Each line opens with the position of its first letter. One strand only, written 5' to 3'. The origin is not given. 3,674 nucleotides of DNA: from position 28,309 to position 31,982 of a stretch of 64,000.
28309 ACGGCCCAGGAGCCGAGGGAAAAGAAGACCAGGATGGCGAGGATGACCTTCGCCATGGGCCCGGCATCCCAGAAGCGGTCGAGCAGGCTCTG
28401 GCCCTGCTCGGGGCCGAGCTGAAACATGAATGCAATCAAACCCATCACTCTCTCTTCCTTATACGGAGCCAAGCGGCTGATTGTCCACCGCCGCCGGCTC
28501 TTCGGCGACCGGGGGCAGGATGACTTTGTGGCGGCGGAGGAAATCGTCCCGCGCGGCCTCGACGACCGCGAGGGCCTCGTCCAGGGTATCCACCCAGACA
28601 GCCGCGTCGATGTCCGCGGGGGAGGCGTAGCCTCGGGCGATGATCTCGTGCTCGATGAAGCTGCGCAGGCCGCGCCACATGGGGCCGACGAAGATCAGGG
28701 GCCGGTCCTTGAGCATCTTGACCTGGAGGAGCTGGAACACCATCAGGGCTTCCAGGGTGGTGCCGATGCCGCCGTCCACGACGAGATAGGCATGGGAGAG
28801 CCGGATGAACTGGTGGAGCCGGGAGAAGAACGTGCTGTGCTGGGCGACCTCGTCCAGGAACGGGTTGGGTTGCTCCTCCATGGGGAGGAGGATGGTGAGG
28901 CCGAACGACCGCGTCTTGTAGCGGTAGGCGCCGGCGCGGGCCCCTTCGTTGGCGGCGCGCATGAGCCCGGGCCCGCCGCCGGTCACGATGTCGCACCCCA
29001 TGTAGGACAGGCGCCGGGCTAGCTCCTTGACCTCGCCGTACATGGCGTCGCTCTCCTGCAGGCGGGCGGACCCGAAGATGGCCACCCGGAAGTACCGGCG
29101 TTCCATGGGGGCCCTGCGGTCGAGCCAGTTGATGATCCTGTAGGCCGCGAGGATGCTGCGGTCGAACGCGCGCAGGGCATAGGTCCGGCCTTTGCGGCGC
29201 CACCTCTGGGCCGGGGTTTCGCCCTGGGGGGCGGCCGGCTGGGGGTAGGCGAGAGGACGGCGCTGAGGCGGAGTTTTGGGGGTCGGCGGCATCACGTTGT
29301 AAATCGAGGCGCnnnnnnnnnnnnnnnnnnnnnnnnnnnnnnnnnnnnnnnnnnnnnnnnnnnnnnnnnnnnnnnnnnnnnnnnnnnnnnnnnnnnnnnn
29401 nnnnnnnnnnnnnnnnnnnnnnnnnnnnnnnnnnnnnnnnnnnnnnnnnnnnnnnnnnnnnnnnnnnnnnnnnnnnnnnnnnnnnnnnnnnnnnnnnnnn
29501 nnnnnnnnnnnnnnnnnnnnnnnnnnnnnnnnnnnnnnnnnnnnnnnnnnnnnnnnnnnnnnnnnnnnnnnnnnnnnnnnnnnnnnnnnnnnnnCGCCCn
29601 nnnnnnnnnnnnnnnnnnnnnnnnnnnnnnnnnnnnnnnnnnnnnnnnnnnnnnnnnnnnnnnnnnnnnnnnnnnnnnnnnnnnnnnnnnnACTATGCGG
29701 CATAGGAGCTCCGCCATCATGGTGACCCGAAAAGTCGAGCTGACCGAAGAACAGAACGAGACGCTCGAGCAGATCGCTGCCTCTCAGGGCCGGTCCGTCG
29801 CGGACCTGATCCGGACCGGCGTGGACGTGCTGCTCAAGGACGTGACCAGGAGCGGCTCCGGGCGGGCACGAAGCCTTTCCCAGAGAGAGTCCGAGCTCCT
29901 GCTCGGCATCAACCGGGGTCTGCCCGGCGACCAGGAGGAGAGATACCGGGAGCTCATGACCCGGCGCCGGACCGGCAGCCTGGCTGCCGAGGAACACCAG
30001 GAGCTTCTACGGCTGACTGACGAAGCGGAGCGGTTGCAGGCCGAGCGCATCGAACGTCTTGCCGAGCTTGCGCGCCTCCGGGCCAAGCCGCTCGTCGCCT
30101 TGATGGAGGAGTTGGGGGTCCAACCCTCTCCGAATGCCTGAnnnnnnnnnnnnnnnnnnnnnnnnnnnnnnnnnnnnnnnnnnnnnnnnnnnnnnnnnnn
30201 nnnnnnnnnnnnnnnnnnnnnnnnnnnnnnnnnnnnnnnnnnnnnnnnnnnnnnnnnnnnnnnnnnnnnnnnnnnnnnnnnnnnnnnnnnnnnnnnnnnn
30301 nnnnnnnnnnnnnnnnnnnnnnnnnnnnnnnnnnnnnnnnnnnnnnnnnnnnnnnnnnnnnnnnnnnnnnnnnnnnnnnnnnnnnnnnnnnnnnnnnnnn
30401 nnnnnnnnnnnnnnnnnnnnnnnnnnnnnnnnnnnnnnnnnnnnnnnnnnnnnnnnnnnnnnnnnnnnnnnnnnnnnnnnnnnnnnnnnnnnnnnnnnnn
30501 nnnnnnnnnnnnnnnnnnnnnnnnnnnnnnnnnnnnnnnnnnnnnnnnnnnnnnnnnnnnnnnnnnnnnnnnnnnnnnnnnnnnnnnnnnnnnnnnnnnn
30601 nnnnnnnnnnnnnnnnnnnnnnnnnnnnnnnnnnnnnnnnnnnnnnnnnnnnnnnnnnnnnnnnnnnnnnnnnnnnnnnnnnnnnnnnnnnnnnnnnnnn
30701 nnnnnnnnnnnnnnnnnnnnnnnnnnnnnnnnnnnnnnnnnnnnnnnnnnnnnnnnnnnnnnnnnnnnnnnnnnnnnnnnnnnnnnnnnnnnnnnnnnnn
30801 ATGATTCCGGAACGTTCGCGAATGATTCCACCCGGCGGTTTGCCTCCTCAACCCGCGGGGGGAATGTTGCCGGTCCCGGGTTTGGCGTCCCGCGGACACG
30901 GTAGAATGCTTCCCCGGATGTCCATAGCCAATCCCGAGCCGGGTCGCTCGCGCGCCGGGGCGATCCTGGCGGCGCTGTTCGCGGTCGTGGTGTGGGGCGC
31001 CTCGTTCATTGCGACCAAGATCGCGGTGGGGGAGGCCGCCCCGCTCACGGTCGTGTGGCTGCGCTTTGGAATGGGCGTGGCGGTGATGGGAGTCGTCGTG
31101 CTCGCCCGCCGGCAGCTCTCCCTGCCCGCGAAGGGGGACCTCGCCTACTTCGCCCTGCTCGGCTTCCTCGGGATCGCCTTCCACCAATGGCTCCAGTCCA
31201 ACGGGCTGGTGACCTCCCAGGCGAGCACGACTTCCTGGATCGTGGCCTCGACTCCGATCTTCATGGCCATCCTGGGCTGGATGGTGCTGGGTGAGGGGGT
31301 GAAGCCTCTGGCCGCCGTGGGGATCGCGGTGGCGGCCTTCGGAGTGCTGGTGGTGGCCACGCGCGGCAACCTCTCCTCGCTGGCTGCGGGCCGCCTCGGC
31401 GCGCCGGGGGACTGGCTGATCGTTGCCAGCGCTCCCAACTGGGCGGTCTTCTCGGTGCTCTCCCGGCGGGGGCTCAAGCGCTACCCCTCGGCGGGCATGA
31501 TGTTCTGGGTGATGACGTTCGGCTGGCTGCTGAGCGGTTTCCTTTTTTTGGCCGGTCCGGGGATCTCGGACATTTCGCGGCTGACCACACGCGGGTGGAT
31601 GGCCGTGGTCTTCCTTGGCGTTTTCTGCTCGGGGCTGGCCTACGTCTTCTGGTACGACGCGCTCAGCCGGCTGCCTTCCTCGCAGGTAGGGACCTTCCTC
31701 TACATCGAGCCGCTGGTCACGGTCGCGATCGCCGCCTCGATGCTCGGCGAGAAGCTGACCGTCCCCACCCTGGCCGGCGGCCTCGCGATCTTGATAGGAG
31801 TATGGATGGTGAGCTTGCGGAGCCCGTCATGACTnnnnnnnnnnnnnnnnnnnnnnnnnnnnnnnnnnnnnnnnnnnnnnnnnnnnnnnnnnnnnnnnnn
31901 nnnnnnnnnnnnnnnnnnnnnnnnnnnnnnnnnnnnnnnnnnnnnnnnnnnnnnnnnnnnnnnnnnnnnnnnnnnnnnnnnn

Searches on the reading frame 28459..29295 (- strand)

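Call 57: search_protein_families(library=pfam, proteins=[window:28459-29295:-], max_evalue=0.01)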
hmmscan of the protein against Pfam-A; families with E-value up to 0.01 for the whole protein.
window:28459-29295:- (278 aa): 2 families
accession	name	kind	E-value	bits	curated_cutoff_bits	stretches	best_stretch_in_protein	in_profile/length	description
PF03641.19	Lysine_decarbox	-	5.8e-17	62.6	27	1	120-243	5-129/131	Possible lysine decarboxylase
PF18306.6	LDcluster4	-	7.5e-07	29.3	26.3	1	70-188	3-115/151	SLOG cluster4 family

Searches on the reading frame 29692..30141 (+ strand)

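Call 57: search_protein_families(library=pfam, proteins=[window:29692-30141:+], max_evalue=0.01)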
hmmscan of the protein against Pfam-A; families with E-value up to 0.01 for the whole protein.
window:29692-30141:+ (149 aa): 3 families
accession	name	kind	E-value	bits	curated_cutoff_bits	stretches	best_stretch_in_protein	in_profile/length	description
PF01402.27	RHH_1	-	0.0027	18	20.5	0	15-41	4-30/39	Ribbon-helix-helix protein, copG family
PF20605.4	Antitox_RHH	-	0.0051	17.4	27.2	1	23-49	17-43/50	Antitoxin-like ribbon-helix-helix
PF07878.17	RHH_5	-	0.007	16.5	26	0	21-40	12-31/43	CopG-like RHH_1 or ribbon-helix-helix domain, RHH_5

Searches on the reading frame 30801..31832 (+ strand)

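Call 57: search_protein_families(library=pfam, proteins=[window:30801-31832:+], max_evalue=0.01)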
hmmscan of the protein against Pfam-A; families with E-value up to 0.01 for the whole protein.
window:30801-31832:+ (343 aa): 2 families
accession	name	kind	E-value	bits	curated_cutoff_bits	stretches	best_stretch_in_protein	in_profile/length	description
PF00892.27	EamA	-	2.6e-43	148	28.2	2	202-338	2-134/135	EamA-like transporter family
PF03151.22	TPT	-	7.2e-05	22.7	30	0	237-339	38-137/291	Triose-phosphate Transporter family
